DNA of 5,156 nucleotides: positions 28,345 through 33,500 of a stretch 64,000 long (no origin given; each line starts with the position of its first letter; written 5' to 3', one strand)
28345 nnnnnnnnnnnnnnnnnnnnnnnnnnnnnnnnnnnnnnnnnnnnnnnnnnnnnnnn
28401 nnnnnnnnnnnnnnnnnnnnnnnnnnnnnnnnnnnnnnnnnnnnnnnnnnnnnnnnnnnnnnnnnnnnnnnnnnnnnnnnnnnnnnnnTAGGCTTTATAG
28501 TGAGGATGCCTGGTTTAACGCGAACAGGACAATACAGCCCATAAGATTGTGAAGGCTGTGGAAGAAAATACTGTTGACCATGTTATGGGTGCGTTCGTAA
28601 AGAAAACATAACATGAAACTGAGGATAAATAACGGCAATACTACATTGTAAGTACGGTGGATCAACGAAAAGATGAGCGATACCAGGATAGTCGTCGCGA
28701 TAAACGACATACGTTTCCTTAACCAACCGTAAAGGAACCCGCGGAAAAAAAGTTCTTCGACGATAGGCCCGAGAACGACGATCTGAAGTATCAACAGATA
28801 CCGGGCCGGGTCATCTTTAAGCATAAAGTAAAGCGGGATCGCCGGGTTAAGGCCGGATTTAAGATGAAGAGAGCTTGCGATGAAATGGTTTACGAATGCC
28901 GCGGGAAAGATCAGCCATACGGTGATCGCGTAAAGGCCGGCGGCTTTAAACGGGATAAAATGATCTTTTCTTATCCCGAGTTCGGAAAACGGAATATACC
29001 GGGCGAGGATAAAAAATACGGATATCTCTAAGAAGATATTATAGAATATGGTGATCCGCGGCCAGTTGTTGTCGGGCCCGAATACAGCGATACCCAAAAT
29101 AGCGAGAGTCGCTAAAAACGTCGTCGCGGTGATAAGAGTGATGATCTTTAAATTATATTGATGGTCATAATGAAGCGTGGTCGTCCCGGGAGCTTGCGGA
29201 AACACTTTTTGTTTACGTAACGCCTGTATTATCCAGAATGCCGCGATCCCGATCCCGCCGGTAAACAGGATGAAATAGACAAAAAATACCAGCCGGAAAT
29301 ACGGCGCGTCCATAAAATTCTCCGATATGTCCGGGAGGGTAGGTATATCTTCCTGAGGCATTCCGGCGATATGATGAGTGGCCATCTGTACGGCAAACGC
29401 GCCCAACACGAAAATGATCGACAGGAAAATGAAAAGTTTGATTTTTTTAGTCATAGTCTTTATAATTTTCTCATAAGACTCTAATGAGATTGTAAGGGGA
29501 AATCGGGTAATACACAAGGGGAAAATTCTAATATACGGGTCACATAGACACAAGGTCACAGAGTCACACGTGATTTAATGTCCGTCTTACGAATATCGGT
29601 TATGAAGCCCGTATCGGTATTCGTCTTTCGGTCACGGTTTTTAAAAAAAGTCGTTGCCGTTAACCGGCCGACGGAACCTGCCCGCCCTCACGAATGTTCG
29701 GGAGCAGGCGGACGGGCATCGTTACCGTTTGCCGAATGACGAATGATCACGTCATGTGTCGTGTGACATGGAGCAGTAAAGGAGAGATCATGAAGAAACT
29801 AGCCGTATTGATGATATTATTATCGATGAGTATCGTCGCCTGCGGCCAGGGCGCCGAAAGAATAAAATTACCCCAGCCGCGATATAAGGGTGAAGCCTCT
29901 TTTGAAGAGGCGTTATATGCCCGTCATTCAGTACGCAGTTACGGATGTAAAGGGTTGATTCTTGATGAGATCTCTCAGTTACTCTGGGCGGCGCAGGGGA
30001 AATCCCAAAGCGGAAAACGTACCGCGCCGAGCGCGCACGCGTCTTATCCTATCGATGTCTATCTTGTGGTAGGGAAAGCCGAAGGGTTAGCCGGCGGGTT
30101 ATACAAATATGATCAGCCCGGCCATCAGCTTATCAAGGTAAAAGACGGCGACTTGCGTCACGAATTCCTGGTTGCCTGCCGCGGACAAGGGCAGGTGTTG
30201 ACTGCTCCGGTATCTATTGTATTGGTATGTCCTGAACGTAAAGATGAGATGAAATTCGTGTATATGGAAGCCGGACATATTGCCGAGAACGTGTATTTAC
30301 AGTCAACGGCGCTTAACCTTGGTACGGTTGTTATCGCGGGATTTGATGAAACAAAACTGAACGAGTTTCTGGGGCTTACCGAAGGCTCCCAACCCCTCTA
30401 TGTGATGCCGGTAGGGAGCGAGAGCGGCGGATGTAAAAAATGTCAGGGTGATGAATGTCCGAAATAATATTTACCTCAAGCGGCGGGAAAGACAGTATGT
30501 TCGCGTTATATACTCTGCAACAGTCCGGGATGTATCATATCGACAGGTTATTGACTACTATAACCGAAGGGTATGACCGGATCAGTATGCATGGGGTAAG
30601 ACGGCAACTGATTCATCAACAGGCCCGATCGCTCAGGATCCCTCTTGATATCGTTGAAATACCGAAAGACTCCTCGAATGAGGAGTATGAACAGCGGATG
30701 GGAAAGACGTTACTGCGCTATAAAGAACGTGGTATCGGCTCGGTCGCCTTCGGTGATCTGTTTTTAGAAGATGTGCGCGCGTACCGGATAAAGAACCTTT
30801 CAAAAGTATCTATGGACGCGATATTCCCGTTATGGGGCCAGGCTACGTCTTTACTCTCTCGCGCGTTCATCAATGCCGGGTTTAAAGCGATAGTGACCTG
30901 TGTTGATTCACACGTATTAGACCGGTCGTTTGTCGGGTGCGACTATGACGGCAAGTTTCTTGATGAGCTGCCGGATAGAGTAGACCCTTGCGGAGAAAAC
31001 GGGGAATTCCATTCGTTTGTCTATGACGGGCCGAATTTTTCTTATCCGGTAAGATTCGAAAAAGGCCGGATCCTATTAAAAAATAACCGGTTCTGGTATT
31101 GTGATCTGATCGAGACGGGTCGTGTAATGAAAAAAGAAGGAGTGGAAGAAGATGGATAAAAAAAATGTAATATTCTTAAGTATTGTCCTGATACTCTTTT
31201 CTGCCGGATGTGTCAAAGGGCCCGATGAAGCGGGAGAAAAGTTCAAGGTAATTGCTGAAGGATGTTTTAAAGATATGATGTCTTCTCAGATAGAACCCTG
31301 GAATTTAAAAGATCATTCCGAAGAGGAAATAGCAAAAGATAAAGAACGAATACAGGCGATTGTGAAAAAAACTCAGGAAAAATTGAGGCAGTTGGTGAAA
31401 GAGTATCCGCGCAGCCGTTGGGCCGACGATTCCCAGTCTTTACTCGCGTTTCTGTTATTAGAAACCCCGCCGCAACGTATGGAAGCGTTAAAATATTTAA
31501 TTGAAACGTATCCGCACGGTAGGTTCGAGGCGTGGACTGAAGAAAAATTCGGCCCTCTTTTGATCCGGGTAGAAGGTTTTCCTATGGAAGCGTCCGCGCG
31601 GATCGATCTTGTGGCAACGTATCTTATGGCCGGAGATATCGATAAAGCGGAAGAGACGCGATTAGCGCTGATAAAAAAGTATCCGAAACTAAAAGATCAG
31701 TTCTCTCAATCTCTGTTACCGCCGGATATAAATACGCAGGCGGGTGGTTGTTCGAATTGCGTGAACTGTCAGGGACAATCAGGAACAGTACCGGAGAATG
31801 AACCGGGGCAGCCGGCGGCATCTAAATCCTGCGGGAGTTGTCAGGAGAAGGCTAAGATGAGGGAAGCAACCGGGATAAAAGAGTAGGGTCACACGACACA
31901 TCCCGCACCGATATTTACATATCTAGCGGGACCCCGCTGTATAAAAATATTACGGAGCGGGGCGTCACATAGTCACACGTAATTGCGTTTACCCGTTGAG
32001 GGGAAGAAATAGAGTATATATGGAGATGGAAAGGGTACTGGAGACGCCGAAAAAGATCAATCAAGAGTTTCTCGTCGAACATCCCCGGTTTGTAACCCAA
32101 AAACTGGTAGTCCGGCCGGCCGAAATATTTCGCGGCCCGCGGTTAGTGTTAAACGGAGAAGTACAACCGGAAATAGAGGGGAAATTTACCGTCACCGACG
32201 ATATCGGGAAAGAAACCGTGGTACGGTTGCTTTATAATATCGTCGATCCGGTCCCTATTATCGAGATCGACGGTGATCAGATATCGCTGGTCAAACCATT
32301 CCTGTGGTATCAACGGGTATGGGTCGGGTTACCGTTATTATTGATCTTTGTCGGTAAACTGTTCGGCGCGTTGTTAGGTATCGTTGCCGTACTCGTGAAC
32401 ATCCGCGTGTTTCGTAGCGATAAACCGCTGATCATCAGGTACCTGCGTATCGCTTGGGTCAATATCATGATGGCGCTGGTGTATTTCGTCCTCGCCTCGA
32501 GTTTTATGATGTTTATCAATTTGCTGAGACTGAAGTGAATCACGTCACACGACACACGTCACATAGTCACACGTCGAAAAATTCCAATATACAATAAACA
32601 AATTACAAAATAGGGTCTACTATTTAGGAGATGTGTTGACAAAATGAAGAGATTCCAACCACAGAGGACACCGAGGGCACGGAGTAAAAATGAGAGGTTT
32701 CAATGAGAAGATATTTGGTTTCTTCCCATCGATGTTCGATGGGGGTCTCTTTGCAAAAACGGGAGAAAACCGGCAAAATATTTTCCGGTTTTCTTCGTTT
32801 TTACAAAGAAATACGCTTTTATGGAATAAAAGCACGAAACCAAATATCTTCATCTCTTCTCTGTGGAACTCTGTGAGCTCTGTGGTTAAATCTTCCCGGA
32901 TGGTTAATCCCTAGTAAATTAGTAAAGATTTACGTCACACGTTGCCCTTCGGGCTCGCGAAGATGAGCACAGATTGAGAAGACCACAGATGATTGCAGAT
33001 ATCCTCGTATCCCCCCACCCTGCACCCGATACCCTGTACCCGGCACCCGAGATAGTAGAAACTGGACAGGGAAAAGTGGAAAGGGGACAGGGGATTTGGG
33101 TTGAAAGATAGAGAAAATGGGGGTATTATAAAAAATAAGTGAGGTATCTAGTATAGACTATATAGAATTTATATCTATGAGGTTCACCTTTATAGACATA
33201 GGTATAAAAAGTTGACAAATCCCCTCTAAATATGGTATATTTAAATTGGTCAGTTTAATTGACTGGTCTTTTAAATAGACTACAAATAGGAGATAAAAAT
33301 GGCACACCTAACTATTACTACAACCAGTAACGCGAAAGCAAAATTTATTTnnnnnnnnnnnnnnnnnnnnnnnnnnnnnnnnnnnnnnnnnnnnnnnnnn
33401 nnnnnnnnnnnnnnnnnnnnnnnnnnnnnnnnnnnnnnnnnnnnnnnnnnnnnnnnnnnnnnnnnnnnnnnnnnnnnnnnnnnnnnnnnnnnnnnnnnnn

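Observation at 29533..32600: A repeat-bracketed three-gene module: exported SagB-type nitroreductase, PP-loop ATPase and Cys-tailed lipoprotein, with a shared GGC-x2-C..C-QG C-terminal tail (candidate undescribed system)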

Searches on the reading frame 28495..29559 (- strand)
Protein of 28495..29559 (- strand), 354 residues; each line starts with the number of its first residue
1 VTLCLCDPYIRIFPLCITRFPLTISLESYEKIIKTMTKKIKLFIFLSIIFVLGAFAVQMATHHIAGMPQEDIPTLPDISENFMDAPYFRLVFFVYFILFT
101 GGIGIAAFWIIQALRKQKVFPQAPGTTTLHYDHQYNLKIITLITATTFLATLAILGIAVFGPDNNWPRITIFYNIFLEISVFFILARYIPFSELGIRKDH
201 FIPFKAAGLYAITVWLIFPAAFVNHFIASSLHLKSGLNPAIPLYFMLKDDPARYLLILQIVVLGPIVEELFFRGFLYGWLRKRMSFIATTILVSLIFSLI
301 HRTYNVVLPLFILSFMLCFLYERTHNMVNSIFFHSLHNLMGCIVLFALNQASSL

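Call 6: search_protein_families(library=pfam, proteins=[window:28495-29559:-], max_evalue=0.01)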
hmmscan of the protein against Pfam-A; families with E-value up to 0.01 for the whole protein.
window:28495-29559:- (354 aa): 1 family
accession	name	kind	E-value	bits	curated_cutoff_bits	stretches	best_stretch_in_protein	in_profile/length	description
PF02517.21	Rce1-like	-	1.9e-19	70.1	22.4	1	254-340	5-93/93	Type II CAAX prenyl endopeptidase Rce1-like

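Call 7: search_protein_families(library=ncbifam, proteins=[window:28495-29559:-], max_evalue=0.01)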
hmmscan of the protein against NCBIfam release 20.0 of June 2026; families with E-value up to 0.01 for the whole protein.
window:28495-29559:- (354 aa): 8 families
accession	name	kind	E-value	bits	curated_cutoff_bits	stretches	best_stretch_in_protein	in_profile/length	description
NF041647.1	ABC_perm_CPBP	equivalog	3.9e-15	55.6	435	1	175-344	464-633/636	ABC transporter permease subunit/CPBP intramembrane protease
NF033192.3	CPBP_JDVT_MrtJ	equivalog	2e-12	47.6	75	1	258-340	2-94/98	JDVT-CTERM system glutamic-type intramembrane protease MrtJ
NF046050.1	CPBP_fam_MroQ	equivalog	2.8e-10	40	270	1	255-347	128-226/243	intramembrane glutamic endopeptidase MroQ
NF040589.1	CPBP_Synerg_MrtS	equivalog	6.4e-10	39.5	130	1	263-339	82-161/170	Synerg-CTERM system glutamic-type intramembrane protease MrtS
NF040914.1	Mrt_core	domain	1.3e-05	25.2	100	1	258-342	6-102/108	myxosortase family intramembrane protease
TIGR04162.1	exo_VPEID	exception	1.6e-05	24.1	150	1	257-347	418-509/516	exosortase E/protease, VPEID-CTERM system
NF052640.1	CPBP_M949_0222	equivalog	0.00022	21.2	220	1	257-318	60-120/213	M949_0222 family glutamic-type intramembrane endopeptidase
TIGR03008.1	pepcterm_CAAX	equivalog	0.00036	20.5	81.05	1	261-344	124-213/222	CAAX prenyl protease-related protein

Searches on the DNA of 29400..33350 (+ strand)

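Call 49: search_rna_families(source=window, start=29400, end=33350, threshold=evalue, max_evalue=1)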
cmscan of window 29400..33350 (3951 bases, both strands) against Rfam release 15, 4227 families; matches with E-value up to 1: 0.
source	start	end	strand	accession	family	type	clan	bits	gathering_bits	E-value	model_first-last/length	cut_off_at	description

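Call 73: search_rna_families(sources=[L041, L045, L047, L058, L062, L063, L064, L072, L076, L079, L080, L082, L085, L086, L089, L044, L017, L039, L054, L059], threshold=gathering)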
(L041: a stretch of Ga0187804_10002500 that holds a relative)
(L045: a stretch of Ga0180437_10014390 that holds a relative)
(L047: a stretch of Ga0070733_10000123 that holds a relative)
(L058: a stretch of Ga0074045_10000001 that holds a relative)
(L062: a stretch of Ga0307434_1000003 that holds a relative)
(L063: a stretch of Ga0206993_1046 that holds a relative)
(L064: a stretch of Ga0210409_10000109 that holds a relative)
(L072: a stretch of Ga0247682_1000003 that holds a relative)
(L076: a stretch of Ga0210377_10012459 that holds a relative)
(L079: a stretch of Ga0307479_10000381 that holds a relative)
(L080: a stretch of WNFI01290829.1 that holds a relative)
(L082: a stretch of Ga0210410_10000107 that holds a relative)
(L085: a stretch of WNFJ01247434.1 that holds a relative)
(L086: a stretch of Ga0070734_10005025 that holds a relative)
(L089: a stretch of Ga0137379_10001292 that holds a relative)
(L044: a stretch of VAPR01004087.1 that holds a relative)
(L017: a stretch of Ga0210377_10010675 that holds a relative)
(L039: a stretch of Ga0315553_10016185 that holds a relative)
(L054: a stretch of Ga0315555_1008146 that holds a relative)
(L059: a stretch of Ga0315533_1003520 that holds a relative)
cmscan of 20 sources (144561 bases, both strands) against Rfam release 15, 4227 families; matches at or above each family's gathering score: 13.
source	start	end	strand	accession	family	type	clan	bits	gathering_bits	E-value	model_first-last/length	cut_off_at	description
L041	786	955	+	RF00174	Cobalamin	Cis-reg; riboswitch;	CL00101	90.3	31.5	1.1e-20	1-189/189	no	Cobalamin riboswitch aptamer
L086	1497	1664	+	RF00174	Cobalamin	Cis-reg; riboswitch;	CL00101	85.1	31.5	3.4e-19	1-189/189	no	Cobalamin riboswitch aptamer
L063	1360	1602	+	RF00174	Cobalamin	Cis-reg; riboswitch;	CL00101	82.5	31.5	1.9e-18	1-189/189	no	Cobalamin riboswitch aptamer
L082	1538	1705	+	RF00174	Cobalamin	Cis-reg; riboswitch;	CL00101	80.2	31.5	8.9e-18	1-189/189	no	Cobalamin riboswitch aptamer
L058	1425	1667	+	RF00174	Cobalamin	Cis-reg; riboswitch;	CL00101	77.9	31.5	3.8e-17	1-189/189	no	Cobalamin riboswitch aptamer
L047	1497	1686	+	RF00174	Cobalamin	Cis-reg; riboswitch;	CL00101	75.3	31.5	2.3e-16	1-189/189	no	Cobalamin riboswitch aptamer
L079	1454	1693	+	RF00174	Cobalamin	Cis-reg; riboswitch;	CL00101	65.6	31.5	1.3e-13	1-189/189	no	Cobalamin riboswitch aptamer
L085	4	244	+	RF00174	Cobalamin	Cis-reg; riboswitch;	CL00101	60.3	31.5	4.4e-12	1-189/189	no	Cobalamin riboswitch aptamer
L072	1423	1631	+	RF00174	Cobalamin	Cis-reg; riboswitch;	CL00101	56.8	31.5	4.3e-11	1-189/189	no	Cobalamin riboswitch aptamer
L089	1262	1510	+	RF00174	Cobalamin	Cis-reg; riboswitch;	CL00101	54.8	31.5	1.6e-10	1-189/189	no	Cobalamin riboswitch aptamer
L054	50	136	+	RF00005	tRNA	Gene; tRNA;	CL00001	52.3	29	5.2e-08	1-71/71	no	tRNA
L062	865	950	+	RF00005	tRNA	Gene; tRNA;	CL00001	51.3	29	9.7e-08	1-71/71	no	tRNA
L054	2493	2578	+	RF00005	tRNA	Gene; tRNA;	CL00001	51.3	29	9.7e-08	1-71/71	no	tRNA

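Call 79: search_rna_families(sources=[L015, L099, L103, L104, L106, L109, L006, L008, L096, L009, L012, L097], threshold=gathering)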
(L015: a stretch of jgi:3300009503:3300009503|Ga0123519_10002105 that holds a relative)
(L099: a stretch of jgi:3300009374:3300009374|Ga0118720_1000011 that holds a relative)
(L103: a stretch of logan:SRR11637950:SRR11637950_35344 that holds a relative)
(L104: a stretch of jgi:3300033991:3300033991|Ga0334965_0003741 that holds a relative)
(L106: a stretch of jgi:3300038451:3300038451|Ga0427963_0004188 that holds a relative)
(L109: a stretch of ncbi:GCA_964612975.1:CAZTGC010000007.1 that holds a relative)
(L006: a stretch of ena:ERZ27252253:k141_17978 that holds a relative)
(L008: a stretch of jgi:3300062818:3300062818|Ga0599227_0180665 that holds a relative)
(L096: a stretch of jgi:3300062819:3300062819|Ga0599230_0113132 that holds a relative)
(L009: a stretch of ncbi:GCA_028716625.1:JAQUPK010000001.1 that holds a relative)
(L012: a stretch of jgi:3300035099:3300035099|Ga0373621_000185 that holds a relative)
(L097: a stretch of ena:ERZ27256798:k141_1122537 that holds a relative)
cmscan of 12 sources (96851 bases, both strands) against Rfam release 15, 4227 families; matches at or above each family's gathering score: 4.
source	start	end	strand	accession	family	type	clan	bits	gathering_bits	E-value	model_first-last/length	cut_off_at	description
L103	3833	3905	+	RF00005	tRNA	Gene; tRNA;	CL00001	51.3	29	6.7e-08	1-71/71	no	tRNA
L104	502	574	+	RF00005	tRNA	Gene; tRNA;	CL00001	51.3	29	6.7e-08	1-71/71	no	tRNA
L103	5542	5627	-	RF00005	tRNA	Gene; tRNA;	CL00001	50.1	29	1.5e-07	1-71/71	no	tRNA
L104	2211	2296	-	RF00005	tRNA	Gene; tRNA;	CL00001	50.1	29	1.5e-07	1-71/71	no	tRNA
